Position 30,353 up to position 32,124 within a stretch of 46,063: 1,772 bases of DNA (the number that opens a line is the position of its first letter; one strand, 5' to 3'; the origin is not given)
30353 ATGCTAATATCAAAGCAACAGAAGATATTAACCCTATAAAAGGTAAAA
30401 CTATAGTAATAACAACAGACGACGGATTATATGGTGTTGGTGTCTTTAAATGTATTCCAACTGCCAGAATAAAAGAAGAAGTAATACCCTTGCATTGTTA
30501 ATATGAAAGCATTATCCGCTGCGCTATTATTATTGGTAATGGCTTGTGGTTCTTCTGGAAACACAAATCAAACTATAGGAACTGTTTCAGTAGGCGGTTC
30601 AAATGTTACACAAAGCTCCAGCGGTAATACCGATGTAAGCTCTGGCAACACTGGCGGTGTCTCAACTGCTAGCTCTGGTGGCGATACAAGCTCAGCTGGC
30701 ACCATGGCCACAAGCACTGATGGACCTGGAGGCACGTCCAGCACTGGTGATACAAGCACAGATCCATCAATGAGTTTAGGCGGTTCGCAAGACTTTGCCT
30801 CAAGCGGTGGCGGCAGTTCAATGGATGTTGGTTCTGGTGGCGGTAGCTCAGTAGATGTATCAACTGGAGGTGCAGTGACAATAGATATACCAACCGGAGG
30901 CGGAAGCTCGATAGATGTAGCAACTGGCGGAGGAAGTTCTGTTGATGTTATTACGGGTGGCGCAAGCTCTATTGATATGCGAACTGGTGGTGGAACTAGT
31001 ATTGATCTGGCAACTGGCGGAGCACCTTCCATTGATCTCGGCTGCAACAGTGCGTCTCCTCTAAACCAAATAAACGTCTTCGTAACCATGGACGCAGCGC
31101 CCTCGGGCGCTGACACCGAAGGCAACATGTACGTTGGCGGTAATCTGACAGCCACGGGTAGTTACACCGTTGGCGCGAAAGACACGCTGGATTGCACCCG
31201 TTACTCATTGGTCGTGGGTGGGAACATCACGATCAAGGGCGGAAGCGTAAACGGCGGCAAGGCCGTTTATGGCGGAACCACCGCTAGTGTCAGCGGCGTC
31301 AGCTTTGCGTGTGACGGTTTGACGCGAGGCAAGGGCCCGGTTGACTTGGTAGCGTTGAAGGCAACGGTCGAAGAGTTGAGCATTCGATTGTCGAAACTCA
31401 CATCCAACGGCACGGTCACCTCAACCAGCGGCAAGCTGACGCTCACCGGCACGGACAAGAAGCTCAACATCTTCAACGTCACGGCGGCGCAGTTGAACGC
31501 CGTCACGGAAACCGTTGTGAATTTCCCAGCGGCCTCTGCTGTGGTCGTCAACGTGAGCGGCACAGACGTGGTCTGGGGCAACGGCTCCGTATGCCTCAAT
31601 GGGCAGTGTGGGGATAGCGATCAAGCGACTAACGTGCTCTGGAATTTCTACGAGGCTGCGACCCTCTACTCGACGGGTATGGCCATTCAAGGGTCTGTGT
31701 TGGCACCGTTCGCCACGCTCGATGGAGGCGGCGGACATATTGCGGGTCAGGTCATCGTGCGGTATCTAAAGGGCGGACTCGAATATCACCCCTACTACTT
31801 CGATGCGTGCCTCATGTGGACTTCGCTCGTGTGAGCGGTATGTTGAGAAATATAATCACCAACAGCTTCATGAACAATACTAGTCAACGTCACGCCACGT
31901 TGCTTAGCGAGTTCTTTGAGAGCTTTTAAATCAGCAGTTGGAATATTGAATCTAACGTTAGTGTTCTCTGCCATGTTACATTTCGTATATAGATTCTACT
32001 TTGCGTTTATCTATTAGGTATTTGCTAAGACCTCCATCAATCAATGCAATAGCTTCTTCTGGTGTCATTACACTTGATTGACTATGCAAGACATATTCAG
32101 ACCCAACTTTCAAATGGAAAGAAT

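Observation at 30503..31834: Lipoprotein gene that is compositionally chimeric: low-GC signal/repeat half, high-GC C-terminal domain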

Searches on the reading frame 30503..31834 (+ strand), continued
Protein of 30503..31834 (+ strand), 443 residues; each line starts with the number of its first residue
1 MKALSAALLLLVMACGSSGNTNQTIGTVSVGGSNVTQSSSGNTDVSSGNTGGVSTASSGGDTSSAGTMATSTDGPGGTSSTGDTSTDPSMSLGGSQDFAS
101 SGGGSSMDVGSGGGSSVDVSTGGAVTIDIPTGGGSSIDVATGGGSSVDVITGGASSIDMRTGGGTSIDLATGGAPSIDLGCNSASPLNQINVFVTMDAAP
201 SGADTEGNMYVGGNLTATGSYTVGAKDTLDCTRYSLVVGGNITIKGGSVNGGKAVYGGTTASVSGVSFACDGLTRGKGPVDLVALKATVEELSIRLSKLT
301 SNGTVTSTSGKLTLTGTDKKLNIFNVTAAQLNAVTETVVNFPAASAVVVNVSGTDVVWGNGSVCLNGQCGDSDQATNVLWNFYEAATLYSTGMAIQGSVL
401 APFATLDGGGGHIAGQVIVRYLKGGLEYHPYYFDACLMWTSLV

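Call 28: find_encoding_contigs(protein=P0002, flank=10000, max_places=3)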
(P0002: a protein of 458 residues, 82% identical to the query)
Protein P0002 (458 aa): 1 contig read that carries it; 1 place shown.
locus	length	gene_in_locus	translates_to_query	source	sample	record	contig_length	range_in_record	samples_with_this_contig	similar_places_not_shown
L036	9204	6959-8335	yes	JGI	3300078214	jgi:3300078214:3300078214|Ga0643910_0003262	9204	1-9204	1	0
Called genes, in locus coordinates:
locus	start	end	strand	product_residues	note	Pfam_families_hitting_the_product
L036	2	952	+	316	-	?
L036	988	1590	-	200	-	PF00702:Hydrolase, PF13419:HAD_2 (weak), PF13242:Hydrolase_like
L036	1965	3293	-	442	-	PF02366:PMT (weak), PF13231:PMT_2, PF02366:PMT, PF16192:PMT_4TMC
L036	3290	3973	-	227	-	-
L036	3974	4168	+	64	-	-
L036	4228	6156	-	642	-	PF04885:Stig1 (faint), PF00942:CBM_3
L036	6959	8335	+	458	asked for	PF20597:pAdhesive_15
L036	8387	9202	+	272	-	?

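Call 29: find_encoding_contigs(protein=P0012, flank=10000, max_places=3)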
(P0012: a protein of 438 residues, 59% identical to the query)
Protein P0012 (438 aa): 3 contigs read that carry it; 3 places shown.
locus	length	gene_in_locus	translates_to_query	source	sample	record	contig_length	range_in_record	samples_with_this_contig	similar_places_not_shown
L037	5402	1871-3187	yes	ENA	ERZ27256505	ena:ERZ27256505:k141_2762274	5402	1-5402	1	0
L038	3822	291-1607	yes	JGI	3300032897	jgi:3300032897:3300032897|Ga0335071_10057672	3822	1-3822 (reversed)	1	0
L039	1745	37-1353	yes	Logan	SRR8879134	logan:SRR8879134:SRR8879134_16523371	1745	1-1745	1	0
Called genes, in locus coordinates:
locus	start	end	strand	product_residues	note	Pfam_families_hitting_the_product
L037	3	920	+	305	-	?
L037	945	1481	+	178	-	PF02675:AdoMet_dc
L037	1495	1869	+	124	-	-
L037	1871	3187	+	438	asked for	PF20597:pAdhesive_15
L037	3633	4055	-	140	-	-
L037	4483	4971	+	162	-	-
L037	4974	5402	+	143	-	?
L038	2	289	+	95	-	?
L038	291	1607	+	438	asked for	PF20597:pAdhesive_15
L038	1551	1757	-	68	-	-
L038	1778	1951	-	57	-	-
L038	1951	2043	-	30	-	-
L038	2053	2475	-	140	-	-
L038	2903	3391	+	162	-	-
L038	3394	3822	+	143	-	?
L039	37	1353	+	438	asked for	PF20597:pAdhesive_15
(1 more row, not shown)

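Call 46: predict_structure(alignment_id=A2)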
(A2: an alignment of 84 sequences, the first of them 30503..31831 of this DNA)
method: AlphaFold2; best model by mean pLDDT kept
length: 443 residues; sequences in the alignment: 84
mean_pLDDT: 74.2   pTM: 0.66
mean pLDDT of the five models: 74.2, 73.4, 73.1, 73.0, 71.8
residues with pLDDT >= 90: 238; 70-90: 20; 50-70: 38; < 50: 147
segments of 3 or more residues with pLDDT < 50: 1-4, 8-10, 14-24, 27-30, 34-36, 43-52, 54-65, 68-75, 86-88, 90-97, 99-116, 120-139, 141-149, 151-174
pLDDT, mean of each block of 10 residues (from residue 1): 45 43 46 47 48 48 45 47 48 46 43 40 36 39 41 42 40 54 80 98 94 96 96 97 97 98 97 96 94 93 96 97 97 97 96 95 96 96 98 96 97 97 97 81 49
secondary structure, 60 per line:
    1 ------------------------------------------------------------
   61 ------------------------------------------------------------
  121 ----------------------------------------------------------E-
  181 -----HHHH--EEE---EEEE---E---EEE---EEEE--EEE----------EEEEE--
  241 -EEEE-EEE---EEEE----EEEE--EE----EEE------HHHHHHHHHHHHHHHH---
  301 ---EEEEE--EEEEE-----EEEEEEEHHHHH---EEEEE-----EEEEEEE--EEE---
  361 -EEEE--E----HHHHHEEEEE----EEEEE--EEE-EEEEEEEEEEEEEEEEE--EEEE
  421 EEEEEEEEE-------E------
elements in order: H186-189 E192-194 E198-201 E209-211 E215-218 E221-223 E234-238 E242-245 E247-249 E253-256 E261-264 E273-275 H282-297 E304-308 E311-315 E321-327 H328-332 E336-340 E346-352 E355-357 E362-365 H373-377 E378-382 E387-391 E394-396 E398-414 E417-429

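Call 48: fold_search(model_id=the predicted structure, library=pdb)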
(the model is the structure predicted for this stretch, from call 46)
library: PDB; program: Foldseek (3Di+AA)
matches with E <= 10: 127; with E <= 0.001: 11
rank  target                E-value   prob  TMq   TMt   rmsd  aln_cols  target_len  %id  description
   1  7bwy_A                5.8e-05  1.00  0.23  0.45   9.9       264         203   16  Crystal structure of ice-binding protein from an Antarctic ascomycete, Antarctomyces psychrotrophicus. (released 2020-05-27)
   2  5uyt_A                7.8e-05  1.00  0.22  0.23  25.3       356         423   14  Crystal structure of ice binding protein from an Antarctic bacterium Flavobacteriaceae (released 2017-10-25)
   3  5uyt_B                1.1e-04  1.00  0.22  0.23  25.0       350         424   13  Crystal structure of ice binding protein from an Antarctic bacterium Flavobacteriaceae (released 2017-10-25)
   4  7bwx_A                1.3e-04  1.00  0.24  0.46   9.9       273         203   12  Crystal structure of ice-binding protein from an Antarctic ascomycete, Antarctomyces psychrotrophicus. (released 2020-05-27)
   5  6eio                  1.4e-04  1.00  0.22  0.40   9.3       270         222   11  Crystal structure of an ice binding protein from an Antarctic Biological Consortium (released 2018-03-28)
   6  9lhr_A                1.9e-04  1.00  0.29  0.51   8.1       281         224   14  Crystal structure of Ice binding protein from Candidatus Cryosericum odellii SMC5 (released 2025-09-03)
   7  4nu2                  2.9e-04  1.00  0.22  0.40  12.0       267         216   12  Crystal structure of an ice-binding protein (FfIBP) from the Antarctic bacterium, Flavobacterium frigoris PS1 (released 2014-04-16)
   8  7ehk                  3.0e-04  1.00  0.26  0.47   9.2       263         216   14  Crystal structure of C107S mutant of FfIBP (released 2022-03-02)
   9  9lhr_B                3.8e-04  1.00  0.23  0.41  10.3       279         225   14  Crystal structure of Ice binding protein from Candidatus Cryosericum odellii SMC5 (released 2025-09-03)
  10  8x0z                  7.9e-04  1.00  0.24  0.42  10.0       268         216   12  Crystal structure of A101C/A120C mutant of FfIBP (released 2024-11-13)
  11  3uyv_A                1.0e-03  1.00  0.25  0.43   9.7       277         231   12  Crystal structure of a glycosylated ice-binding protein (LeIBP) from Arctic yeast (released 2012-02-29)
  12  6bg8_A                1.4e-03  1.00  0.27  0.43   8.5       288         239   14  Shewanella frigidimarina ice-binding protein_1 DUF3494 Domain (released 2018-03-07)
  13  3wp9                  1.5e-03  1.00  0.26  0.46   8.4       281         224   13  Crystal structure of antifreeze protein from an Antarctic sea ice bacterium Colwellia sp. (released 2014-07-02)
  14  4nu3_A                1.6e-03  1.00  0.23  0.41  10.1       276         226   10  Crystal structure of mFfIBP, a capping head region swapped mutant of ice-binding protein (released 2014-04-16)
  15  8x1o                  1.6e-03  0.98  0.19  0.35  12.1       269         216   11  Crystal structure of M249C/N270C mutant of FfIBP (released 2024-11-13)
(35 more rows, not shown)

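Call 72: find_encoding_contigs(protein=P0121, flank=10000, max_places=6)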
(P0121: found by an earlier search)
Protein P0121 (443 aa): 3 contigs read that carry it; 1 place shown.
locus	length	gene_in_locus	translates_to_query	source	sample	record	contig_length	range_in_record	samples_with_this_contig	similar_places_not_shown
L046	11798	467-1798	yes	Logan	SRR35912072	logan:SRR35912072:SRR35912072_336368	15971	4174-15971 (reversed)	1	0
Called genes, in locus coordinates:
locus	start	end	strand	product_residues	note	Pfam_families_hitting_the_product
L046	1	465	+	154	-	?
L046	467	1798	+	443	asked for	PF20597:pAdhesive_15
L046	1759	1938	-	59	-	-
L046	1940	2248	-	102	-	-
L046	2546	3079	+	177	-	-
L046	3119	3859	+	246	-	PF14243:R2K_3, PF18299:R2K_2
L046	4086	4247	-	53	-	-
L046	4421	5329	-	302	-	PF20274:cREC_REC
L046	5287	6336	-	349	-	-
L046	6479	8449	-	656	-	PF00795:CN_hydrolase, PF02540:NAD_synthase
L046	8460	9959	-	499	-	-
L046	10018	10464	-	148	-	-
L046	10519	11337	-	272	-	-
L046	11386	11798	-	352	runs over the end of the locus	-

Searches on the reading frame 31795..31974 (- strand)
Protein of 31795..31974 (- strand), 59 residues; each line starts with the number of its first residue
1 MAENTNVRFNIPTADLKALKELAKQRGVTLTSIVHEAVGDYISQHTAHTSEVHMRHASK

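Call 53: search_protein_families(library=pfam, proteins=[window:31795-31974:-], max_evalue=0.05)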
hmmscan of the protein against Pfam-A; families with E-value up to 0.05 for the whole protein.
window:31795-31974:- (59 aa): 2 families
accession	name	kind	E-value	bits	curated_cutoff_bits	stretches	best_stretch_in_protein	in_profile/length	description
PF12651.13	RHH_3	-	0.02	15.3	21.6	1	7-42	5-40/44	Ribbon-helix-helix domain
PF22688.2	Hda_lid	-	0.041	14.3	27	0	15-48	4-33/65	Hda, lid domain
